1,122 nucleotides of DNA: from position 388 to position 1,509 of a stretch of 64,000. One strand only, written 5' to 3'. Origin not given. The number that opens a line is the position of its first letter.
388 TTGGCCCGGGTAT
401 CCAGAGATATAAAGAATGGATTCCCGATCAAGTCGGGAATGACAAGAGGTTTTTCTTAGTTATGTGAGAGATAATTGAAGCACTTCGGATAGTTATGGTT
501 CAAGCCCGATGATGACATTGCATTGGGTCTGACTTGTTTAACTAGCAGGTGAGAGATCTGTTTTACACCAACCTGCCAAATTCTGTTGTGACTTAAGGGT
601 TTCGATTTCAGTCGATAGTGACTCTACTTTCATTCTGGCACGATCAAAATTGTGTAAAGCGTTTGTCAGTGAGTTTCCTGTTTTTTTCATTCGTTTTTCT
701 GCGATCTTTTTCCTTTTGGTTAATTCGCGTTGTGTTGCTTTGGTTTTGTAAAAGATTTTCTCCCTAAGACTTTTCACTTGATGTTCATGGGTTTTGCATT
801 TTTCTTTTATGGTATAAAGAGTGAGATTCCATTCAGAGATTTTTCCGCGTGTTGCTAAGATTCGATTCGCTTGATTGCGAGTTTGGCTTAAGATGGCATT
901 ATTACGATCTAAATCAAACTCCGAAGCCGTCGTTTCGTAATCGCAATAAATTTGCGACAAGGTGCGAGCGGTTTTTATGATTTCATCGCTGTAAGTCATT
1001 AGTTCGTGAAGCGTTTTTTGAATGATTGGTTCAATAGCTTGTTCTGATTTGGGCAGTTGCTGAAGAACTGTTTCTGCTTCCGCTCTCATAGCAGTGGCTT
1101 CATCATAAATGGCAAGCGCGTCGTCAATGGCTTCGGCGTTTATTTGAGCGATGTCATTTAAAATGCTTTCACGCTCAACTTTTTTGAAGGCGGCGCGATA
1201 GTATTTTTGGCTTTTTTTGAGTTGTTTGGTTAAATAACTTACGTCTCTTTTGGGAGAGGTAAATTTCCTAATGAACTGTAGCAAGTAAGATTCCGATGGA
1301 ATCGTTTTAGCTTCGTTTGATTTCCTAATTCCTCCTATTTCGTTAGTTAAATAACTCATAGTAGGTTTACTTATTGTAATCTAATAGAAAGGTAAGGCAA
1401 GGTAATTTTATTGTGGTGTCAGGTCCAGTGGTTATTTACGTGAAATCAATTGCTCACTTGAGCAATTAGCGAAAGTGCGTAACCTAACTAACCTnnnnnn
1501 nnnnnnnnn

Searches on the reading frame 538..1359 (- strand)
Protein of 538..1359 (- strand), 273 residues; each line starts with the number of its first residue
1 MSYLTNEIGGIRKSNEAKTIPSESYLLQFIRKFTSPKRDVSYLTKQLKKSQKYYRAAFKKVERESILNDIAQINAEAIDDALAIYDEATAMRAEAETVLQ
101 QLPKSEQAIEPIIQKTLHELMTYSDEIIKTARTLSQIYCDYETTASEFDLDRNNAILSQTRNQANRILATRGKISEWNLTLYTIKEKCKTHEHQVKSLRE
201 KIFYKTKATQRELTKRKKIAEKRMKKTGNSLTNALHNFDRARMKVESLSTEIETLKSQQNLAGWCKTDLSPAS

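Call 30: search_protein_families(library=pfam, proteins=[window:538-1359:-], max_evalue=0.00001)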
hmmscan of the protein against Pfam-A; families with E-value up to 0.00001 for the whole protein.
window:538-1359:- (273 aa): 0 families

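Call 89: search_protein_families(library=pfam, proteins=[window:538-1359:-], max_evalue=0.01)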
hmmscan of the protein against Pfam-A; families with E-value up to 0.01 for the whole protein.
window:538-1359:- (273 aa): 1 family
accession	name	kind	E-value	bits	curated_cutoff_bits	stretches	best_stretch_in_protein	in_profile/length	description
PF24423.1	OVT1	-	0.0099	16.7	30.9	0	52-141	8-97/100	Major antigen, helical domain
